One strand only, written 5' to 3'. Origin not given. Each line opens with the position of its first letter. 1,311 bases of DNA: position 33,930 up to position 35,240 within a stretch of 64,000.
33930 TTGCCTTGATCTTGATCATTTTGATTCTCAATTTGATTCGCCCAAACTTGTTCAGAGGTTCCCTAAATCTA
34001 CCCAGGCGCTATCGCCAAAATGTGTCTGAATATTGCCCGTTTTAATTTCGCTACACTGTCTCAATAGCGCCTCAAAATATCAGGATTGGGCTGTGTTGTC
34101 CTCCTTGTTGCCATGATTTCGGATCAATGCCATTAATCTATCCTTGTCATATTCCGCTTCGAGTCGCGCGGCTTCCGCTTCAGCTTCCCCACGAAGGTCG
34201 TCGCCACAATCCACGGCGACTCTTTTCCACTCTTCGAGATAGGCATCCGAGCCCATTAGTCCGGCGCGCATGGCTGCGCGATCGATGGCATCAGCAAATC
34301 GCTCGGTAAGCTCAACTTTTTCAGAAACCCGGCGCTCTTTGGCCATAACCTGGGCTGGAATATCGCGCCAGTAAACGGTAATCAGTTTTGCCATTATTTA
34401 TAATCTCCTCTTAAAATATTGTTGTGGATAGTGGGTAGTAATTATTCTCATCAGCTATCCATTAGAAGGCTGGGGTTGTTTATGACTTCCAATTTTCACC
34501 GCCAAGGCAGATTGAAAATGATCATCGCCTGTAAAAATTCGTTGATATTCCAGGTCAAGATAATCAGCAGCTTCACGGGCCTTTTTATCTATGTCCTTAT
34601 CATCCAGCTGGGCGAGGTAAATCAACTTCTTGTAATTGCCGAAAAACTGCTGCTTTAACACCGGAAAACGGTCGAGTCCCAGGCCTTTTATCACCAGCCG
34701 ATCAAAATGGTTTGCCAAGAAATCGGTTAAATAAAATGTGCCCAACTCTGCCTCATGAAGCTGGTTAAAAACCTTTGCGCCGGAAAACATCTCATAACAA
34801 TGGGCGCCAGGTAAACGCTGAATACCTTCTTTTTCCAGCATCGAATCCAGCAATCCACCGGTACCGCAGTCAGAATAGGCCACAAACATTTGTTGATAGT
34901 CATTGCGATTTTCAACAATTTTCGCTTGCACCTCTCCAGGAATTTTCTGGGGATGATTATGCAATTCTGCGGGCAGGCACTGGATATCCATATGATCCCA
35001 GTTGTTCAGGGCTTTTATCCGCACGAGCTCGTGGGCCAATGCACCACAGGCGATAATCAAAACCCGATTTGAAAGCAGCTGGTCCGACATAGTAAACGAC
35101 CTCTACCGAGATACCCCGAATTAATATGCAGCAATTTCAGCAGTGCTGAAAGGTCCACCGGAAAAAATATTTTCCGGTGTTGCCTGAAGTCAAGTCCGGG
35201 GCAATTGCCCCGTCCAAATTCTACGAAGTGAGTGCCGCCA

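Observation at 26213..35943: Complete corrinoid-dependent quaternary-amine demethylation module, with five unexplained companion genes, in an aerobic-looking gammaproteobacterium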

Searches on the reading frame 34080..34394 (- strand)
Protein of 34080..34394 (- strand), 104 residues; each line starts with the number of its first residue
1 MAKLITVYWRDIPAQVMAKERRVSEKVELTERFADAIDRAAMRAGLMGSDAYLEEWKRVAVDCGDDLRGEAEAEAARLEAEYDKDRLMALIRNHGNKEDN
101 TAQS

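Call 3: search_protein_families(library=pfam, proteins=[window:34080-34394:-], max_evalue=0.01)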
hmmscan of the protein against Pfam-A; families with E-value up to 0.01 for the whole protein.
window:34080-34394:- (104 aa): 1 family
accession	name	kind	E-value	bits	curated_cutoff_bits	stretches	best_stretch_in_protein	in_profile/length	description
PF13769.11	Virulence_fact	-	2.2e-23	82.8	25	1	7-91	1-81/81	Virulence factor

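Call 42: search_protein_families(library=ncbifam, proteins=[window:34080-34394:-], max_evalue=0.001)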
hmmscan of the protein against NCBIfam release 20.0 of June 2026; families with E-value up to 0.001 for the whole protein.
window:34080-34394:- (104 aa): 1 family
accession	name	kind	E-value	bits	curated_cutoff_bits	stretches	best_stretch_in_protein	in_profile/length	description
NF046100.1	RSP_2648_fam_PIN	equivalog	0.00071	19.6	170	0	49-85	31-67/177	RSP_2648 family PIN domain-containing protein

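Call 55: find_homologous_proteins(query=window:34080-34394:-, max_evalue=0.001)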
Query window:34080-34394:- (104 aa): 7965 proteins with E <= 0.001 among 8000 candidates; the best 120 are listed.
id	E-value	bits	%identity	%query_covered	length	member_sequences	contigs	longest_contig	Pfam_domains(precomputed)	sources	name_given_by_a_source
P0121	5.4e-60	218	100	100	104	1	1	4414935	PF13769.12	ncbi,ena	-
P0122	4.0e-47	176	84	91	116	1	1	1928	PF13769.12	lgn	-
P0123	9.4e-47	175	79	100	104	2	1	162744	PF13769.12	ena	-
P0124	3.2e-46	173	78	100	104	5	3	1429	PF13769.12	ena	-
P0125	5.2e-46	173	79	100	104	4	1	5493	PF13769.12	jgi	-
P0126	6.4e-45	169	79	97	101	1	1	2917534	PF13769.12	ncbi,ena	-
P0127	9.0e-45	169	77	100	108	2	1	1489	PF13769.12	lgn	-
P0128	2.2e-44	168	80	95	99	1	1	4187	PF13769.12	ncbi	-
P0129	1.2e-43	165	79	95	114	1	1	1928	PF13769.12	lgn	-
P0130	1.8e-43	165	77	96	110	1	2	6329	PF13769.12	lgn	-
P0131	4.7e-43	163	77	100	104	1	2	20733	PF13769.12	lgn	-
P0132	6.5e-43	163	75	100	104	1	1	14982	PF13769.12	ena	-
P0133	8.1e-43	163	76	100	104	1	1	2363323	PF13769.12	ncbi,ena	-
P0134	1.3e-42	162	77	95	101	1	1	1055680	PF13769.12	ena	-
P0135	4.1e-42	160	79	95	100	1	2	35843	PF13769.12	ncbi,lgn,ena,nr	ncbi:MAG: hypothetical protein GKR96_01090 [Gammaproteobacteria bacterium]|nr:hypothetical protein [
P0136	7.9e-42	159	76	96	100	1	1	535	PF13769.12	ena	-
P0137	3.1e-41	157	80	91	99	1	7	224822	PF13769.12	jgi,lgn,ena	-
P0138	3.4e-41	157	71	98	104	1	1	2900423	PF13769.12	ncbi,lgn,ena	-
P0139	3.6e-41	157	75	95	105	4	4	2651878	PF13769.12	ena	-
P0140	3.6e-41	157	74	95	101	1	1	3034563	PF13769.12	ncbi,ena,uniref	ncbi:virulence factor [Candidatus Spongiihabitans sp.]|uniref:virulence factor n=1 Tax=Candidatus Sp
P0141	7.5e-41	156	72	100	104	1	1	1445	PF13769.12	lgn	-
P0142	9.4e-41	156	69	99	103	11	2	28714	PF13769.12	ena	-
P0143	1.1e-40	156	73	97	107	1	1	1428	PF13769.12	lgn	-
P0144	1.2e-40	156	75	96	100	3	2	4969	PF13769.12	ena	-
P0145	1.3e-40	156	73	100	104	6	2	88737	PF13769.12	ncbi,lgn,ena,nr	ncbi:MAG: virulence factor [Gammaproteobacteria bacterium]|nr:virulence factor [Gammaproteobacteria 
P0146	1.8e-40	155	77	92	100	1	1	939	PF13769.12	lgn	-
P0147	1.8e-40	155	70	100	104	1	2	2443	PF13769.12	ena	-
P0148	2.4e-40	155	77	92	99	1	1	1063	PF13769.12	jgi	jgi:hypothetical protein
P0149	4.3e-40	154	76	92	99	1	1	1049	PF13769.12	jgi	-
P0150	6.9e-40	153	76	92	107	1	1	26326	PF13769.12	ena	-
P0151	7.7e-40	153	76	94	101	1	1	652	PF13769.12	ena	-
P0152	7.9e-40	153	75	91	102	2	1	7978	PF13769.12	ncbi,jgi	jgi:predicted secreted protein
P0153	9.6e-40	153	76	92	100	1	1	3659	PF13769.12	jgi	-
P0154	1.0e-39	153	70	100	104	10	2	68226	PF13769.12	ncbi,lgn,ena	-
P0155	1.1e-39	152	68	100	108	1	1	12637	PF13769.12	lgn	-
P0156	1.3e-39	152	70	100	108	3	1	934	PF13769.12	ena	-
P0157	1.7e-39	152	71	96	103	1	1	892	PF13769.12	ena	-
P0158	2.5e-39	151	73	96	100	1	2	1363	PF13769.12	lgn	-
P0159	6.6e-39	150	72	96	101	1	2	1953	PF13769.12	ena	-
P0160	7.0e-39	150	73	92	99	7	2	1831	PF13769.12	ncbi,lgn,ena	-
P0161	7.4e-39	150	69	100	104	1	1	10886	PF13769.12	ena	-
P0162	8.1e-39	150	70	96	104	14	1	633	PF13769.12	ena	-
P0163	1.1e-38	149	75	93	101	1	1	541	PF13769.12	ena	-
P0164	1.7e-38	149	70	100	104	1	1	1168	PF13769.12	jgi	-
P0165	1.9e-38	149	75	96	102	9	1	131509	PF13769.12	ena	-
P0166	2.4e-38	148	70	96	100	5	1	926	PF13769.12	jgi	jgi:hypothetical protein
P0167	2.9e-38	148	69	95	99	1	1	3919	PF13769.12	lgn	-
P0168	3.2e-38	148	76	92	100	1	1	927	PF13769.12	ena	-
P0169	3.9e-38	148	67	100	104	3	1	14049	PF13769.12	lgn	-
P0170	4.6e-38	147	75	92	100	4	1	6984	PF13769.12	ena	-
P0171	4.9e-38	147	75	91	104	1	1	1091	PF13769.12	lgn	-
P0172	5.0e-38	147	76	91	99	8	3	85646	PF13769.12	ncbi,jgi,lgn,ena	-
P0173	5.4e-38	147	72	92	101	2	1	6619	PF13769.12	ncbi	-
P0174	5.7e-38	147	66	100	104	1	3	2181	PF13769.12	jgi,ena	-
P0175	6.0e-38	147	70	98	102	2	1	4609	PF13769.12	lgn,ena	-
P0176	6.7e-38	147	75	91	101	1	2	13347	PF13769.12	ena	-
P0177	1.0e-37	146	69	96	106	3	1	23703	PF13769.12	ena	-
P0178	1.0e-37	146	74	91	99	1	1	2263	PF13769.12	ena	-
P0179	1.1e-37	146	75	92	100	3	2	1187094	PF13769.12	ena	-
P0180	1.3e-37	146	73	93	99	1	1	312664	PF13769.12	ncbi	-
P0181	1.4e-37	146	68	95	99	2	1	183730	PF13769.12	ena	-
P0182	1.5e-37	146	67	98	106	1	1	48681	PF13769.12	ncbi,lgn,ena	-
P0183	2.0e-37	145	72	92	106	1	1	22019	PF13769.12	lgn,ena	-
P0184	2.0e-37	145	72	95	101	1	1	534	PF13769.12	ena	-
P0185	2.3e-37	145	72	95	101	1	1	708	PF13769.12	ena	-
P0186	2.4e-37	145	73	92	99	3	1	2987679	PF13769.12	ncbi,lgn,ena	-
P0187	2.4e-37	145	68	100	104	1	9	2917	PF13769.12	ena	-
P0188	2.5e-37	145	74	91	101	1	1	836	PF13769.12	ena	-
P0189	2.9e-37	145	74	92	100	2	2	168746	PF13769.12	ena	-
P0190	3.2e-37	145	71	95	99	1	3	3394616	PF13769.12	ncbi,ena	-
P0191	3.2e-37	145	69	100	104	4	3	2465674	PF13769.12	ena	-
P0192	3.4e-37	145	69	98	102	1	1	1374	PF13769.12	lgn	-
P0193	3.4e-37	145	73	92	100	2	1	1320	PF13769.12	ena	-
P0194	3.5e-37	145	72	92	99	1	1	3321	PF13769.12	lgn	-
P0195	3.6e-37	144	72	92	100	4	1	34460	PF13769.12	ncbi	-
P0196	4.1e-37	144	70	92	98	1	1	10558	PF13769.12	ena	-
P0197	4.5e-37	144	71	93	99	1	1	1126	PF13769.12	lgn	-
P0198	6.7e-37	144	72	91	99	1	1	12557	PF13769.12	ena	-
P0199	7.0e-37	144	71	92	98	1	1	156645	PF13769.12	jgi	-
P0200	7.7e-37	143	71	91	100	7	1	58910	PF13769.12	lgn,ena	-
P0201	1.0e-36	143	72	93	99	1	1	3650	PF13769.12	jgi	-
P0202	1.1e-36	143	70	93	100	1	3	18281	PF13769.12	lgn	-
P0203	1.3e-36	143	67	100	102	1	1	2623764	PF13769.12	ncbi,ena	-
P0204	1.8e-36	142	72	91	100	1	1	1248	PF13769.12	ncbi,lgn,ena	-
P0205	2.1e-36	142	70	92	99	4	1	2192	PF13769.12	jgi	jgi:hypothetical protein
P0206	2.8e-36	142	70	93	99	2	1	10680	PF13769.12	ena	-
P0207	2.9e-36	142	74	92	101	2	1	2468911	PF13769.12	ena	-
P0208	3.4e-36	141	66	96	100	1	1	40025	PF13769.12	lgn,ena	-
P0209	4.2e-36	141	70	96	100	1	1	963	PF13769.12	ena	-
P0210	4.4e-36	141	72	92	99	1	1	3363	PF13769.12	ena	-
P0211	5.9e-36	141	66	95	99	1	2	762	PF13769.12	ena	-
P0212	7.3e-36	140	72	91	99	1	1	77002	PF13769.12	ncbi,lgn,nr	ncbi:MAG: virulence factor [Acidiferrobacterales bacterium]|nr:virulence factor [Acidiferrobacterale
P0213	8.6e-36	140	72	95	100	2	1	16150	PF13769.12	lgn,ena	-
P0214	8.8e-36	140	69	93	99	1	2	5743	PF13769.12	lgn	-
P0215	9.4e-36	140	66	96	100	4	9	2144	PF13769.12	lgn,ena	-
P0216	1.0e-35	140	69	92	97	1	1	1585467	PF13769.12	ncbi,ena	-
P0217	1.1e-35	140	69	93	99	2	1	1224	PF13769.12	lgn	-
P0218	1.1e-35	140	69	93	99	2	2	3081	PF13769.12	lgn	-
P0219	1.3e-35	139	68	91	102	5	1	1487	PF13769.12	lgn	-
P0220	1.5e-35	139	68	93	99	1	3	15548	PF13769.12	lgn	-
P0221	1.5e-35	139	67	93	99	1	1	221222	PF13769.12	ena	-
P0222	1.5e-35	139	69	92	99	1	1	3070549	PF13769.12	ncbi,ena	-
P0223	1.6e-35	139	69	93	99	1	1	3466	PF13769.12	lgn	-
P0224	1.7e-35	139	69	93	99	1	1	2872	PF13769.12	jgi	jgi:hypothetical protein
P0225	1.7e-35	139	65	98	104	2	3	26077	PF13769.12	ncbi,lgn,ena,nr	ncbi:MAG: hypothetical protein F4Z15_01455 [Gammaproteobacteria bacterium]|nr:hypothetical protein [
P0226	1.7e-35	139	72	92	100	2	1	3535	PF13769.12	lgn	-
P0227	2.0e-35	139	70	92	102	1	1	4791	PF13769.12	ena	-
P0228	2.0e-35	139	72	92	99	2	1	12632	PF13769.12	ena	-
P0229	3.0e-35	138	70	95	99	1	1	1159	PF13769.12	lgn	-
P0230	3.9e-35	138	69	91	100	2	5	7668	PF13769.12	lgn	-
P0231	4.0e-35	138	68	93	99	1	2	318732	PF13769.12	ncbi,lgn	ncbi:MAG: virulence factor [Arenicellales bacterium]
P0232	5.6e-35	137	68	97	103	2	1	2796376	PF13769.12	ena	-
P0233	6.4e-35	137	69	91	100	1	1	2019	PF13769.12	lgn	-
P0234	6.5e-35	137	67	98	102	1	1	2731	PF13769.12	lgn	-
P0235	7.3e-35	137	71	91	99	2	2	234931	PF13769.12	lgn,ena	-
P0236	7.4e-35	137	67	93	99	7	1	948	PF13769.12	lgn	-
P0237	7.5e-35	137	72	92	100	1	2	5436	PF13769.12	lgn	-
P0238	7.5e-35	137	69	92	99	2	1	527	PF13769.12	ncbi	-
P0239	9.2e-35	137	68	91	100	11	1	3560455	PF13769.12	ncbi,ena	-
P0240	9.4e-35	137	66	96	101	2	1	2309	PF13769.12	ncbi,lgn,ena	-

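Call 66: predict_structure(alignment_id=A3)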
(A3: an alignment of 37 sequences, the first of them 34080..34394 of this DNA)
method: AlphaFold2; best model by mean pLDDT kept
length: 104 residues; sequences in the alignment: 37
mean_pLDDT: 64.3   pTM: 0.57
mean pLDDT of the five models: 64.3, 64.0, 61.0, 60.7, 57.3
residues with pLDDT >= 90: 0; 70-90: 41; 50-70: 47; < 50: 16
segments of 3 or more residues with pLDDT < 50: 49-55, 99-104
pLDDT, mean of each block of 10 residues (from residue 1): 53 66 79 73 61 50 72 78 67 57 34
secondary structure, 60 per line:
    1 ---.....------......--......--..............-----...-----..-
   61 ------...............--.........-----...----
elements in order: E4-8 E15-20 E23-28 H31-44 H67-81 H84-92

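Call 70: fold_search(model_id=the predicted structure, library=pdb)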
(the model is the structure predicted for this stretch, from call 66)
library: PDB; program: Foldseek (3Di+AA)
matches with E <= 10: 259; with E <= 0.001: 0
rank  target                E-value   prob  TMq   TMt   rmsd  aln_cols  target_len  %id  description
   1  6h7x                  5.2e-01  0.06  0.21  0.08  23.7       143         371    8  First X-ray structure of full-length human RuvB-Like 2. (released 2018-08-08)
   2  2x1g_B                1.2e+00  0.06  0.23  0.18  13.2        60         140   12  Crystal structure of Importin13 - Mago-Y14 complex (released 2010-02-16)
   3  3st6_C                1.2e+00  0.04  0.20  0.07  13.6       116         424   12  Structure of a M. tuberculosis Synthase, MbtI, in Complex with an Isochorismate Analogue Inhibitor (released 2012-05-30)
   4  9ukn_D                1.5e+00  0.06  0.26  0.03  11.5       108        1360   11  CryoEM structure of the T.thermophilus transcription initiation complex (released 2025-10-22)
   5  4bnd_A                1.5e+00  0.04  0.21  0.11  12.6        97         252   15  Structure of an atypical alpha-phosphoglucomutase similar to eukaryotic phosphomannomutases (released 2013-10-02)
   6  6edx                  1.5e+00  0.04  0.18  0.17  14.4       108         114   14  Crystal Structure of SGK3 PX domain (released 2018-09-05)
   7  9ujl_D                1.8e+00  0.06  0.26  0.03  11.3       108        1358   11  CryoEM structure of the T.thermophilus transcription initiation complex in the presence of Ap4A (released 2025-10-22)
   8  3b77_B                1.9e+00  0.02  0.17  0.12  24.6       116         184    9  Crystal structure of a ph domain containing bacterial protein (exig_2160) from exiguobacterium sibiricum 255-15 at 2.4 (released 2007-11-13)
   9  2bh8_B                2.3e+00  0.04  0.17  0.20   4.7        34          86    9  Combinatorial Protein 1b11 (released 2005-02-07)
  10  6z3b_B                2.3e+00  0.04  0.22  0.08  16.6        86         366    9  Low resolution structure of RgNanOx (released 2020-07-22)
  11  8x15_N                2.3e+00  0.04  0.21  0.07  20.1       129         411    7  Structure of nucleosome-bound SRCAP-C in the apo state (released 2024-03-06)
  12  6z3b_A                2.3e+00  0.03  0.22  0.08  16.8        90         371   12  Low resolution structure of RgNanOx (released 2020-07-22)
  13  9uma_D                2.6e+00  0.04  0.26  0.03  11.2       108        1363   11  CryoEM structure of T.thermophilus transcription initiation complex bound to Gp4A-C, -1 dA in the template DNA strand (released 2025-10-22)
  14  3p0c_B                2.6e+00  0.03  0.21  0.20  13.8       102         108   13  Nischarin PX-domain (released 2010-10-13)
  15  7kc1_B                2.6e+00  0.03  0.19  0.14  23.1        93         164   12  Cryo-EM structure of SRR2899884.46167H+MEDI8852L fab in complex with Victoria HA (released 2021-05-12)
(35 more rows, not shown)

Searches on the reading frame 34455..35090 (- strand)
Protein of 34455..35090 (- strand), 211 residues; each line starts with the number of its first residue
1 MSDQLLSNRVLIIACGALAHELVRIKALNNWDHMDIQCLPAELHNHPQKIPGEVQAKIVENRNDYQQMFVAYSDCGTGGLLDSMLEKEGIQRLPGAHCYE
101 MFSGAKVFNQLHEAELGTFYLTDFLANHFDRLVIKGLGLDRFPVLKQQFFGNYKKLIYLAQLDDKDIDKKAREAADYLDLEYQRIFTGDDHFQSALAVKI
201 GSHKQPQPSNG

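Call 3: search_protein_families(library=pfam, proteins=[window:34455-35090:-], max_evalue=0.01)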
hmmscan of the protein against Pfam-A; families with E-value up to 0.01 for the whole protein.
window:34455-35090:- (211 aa): 1 family
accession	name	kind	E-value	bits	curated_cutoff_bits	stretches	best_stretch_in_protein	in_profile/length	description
PF07796.16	DUF1638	-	1.3e-28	100.3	27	1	38-195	1-160/161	Protein of unknown function (DUF1638)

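Call 42: search_protein_families(library=ncbifam, proteins=[window:34455-35090:-], max_evalue=0.001)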
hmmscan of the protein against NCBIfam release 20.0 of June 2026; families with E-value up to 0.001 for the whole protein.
window:34455-35090:- (211 aa): 0 families

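Call 58: find_homologous_proteins(query=window:34455-35090:-, max_evalue=0.001)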
Query window:34455-35090:- (211 aa): 7999 proteins with E <= 0.001 among 8000 candidates; the best 120 are listed.
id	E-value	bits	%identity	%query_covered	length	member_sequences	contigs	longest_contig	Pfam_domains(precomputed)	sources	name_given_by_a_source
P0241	6.4e-140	482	100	100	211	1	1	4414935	PF07796.17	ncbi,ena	-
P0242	3.0e-102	359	77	94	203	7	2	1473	PF07796.17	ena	-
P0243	1.5e-101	356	76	94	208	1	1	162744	PF07796.17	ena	-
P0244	9.3e-101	354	77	94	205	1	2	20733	PF07796.17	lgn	-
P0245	3.2e-99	349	76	93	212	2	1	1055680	PF07796.17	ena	-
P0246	3.6e-99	349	75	94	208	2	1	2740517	PF07796.17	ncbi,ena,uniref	ncbi:DUF1638 domain-containing protein [Candidatus Spongiihabitans sp.]|uniref:DUF1638 domain-contai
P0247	1.2e-97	344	71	94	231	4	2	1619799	PF07796.17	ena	-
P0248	2.1e-96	340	73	92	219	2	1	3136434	PF07796.17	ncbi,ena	-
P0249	3.5e-96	339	70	97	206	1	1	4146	PF07796.17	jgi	jgi:hypothetical protein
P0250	2.1e-95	336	72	91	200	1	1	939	PF07796.17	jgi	jgi:hypothetical protein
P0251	2.4e-95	336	70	95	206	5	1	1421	PF07796.17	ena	-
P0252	2.5e-95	336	74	91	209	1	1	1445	PF07796.17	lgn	-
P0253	3.1e-95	336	75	91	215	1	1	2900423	PF07796.17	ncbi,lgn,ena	-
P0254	4.8e-95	335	71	94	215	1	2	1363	PF07796.17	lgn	-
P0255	7.3e-95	335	70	93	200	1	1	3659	PF07796.17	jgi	-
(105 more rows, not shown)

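Call 68: predict_structure(alignment_id=A4)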
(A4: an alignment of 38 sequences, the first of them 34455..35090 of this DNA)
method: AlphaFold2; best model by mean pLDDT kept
length: 211 residues; sequences in the alignment: 38
mean_pLDDT: 84.7   pTM: 0.72
mean pLDDT of the five models: 84.7, 83.1, 81.1, 81.1, 75.5
residues with pLDDT >= 90: 99; 70-90: 88; 50-70: 19; < 50: 5
segments of 3 or more residues with pLDDT < 50: 1-3
pLDDT, mean of each block of 10 residues (from residue 1): 62 86 85 90 87 96 93 82 94 74 76 82 90 89 93 93 95 97 90 74 53 55
secondary structure, 60 per line:
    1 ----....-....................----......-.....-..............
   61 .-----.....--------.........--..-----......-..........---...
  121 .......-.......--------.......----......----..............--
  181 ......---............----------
elements in order: H5-8 E10-15 H16-29 E34-39 H41-45 H47-61 E67-71 H80-88 H98-103 H105-114 E118-122 H123-127 H129-135 H144-150 E155-160 H165-178 E181-186 H190-201

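Call 71: fold_search(model_id=the predicted structure, library=pdb)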
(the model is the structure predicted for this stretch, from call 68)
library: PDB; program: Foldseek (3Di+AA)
matches with E <= 10: 1328; with E <= 0.001: 0
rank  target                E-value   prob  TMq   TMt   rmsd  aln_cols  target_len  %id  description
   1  1a1s                  6.3e-03  0.54  0.22  0.17  12.9       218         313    8  ORNITHINE CARBAMOYLTRANSFERASE FROM PYROCOCCUS FURIOSUS (released 1998-06-17)
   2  4a8p_D                7.1e-03  0.69  0.25  0.17  12.7       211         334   10  Crystal structure of putrescine transcarbamylase from Enterococcus faecalis with N5-(phosphonoacetyl)-L-ornithine (released 2012-02-15)
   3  5wc6_A                8.0e-03  0.69  0.30  0.19  18.9       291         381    8  Structure of a bacterial polysialyltransferase at 2.2 Angstrom resolution (released 2017-08-02)
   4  5o8y_H                1.5e-02  0.57  0.23  0.23  14.0       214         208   12  Conformational dynamism for DNA interaction in Salmonella typhimurium RcsB response regulator. (released 2017-11-15)
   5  3e2p_B                1.5e-02  0.51  0.25  0.19  12.9       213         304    8  Catalytic subunit of M. Jannaschii aspartate transcarbamoylase in an orthorhombic crystal form (released 2009-03-10)
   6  4nf2_A                2.0e-02  0.60  0.27  0.20  12.8       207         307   10  Crystal structure of anabolic ornithine carbamoyltransferase from Bacillus anthracis in complex with carbamoyl phospha (released 2013-11-13)
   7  9a5f_A                2.1e-02  0.80  0.34  0.26  11.1       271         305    8  Integrative model of RBSB-YXKC by crosslinking MS and deep learning (released 2024-09-18)
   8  3d3n_A                2.1e-02  0.69  0.31  0.28  12.1       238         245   10  Crystal structure of lipase/esterase (lp_2923) from Lactobacillus plantarum. Northeast Structural Genomics Consortium  (released 2008-06-10)
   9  9iw1_A                2.1e-02  0.41  0.27  0.24  17.1       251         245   11  wild type NMN/NaMN adenylyltransferase from Chaetomium thermophilum (released 2025-06-25)
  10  2w37_A                2.2e-02  0.44  0.23  0.16  12.2       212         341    6  CRYSTAL STRUCTURE OF THE HEXAMERIC CATABOLIC ORNITHINE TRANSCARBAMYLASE FROM Lactobacillus hilgardii (released 2009-11-17)
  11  6swl_B                2.5e-02  0.72  0.27  0.38  13.2       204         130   11  The REC domain of XynC, a response regulator from Geobacillus stearothermophilus (released 2020-10-14)
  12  6eo3_A                2.5e-02  0.72  0.27  0.28  14.0       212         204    9  Conformational dynamism for DNA interaction in Salmonella typhimurium RcsB response regulator. S207C P212121 (released 2017-11-15)
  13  3ucf_B                2.5e-02  0.33  0.22  0.23  15.8       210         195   10  Crystal structure of a small-chain dehydrogenase (released 2013-01-30)
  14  6swb_B                3.0e-02  0.75  0.25  0.38  12.4       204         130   11  The REC domain of AraT, a response regulator from Geobacillus stearothermophilus (released 2020-10-14)
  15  2q5c_A                3.0e-02  0.63  0.32  0.35  11.2       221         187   13  Crystal structure of NtrC family transcriptional regulator from Clostridium acetobutylicum (released 2007-07-03)
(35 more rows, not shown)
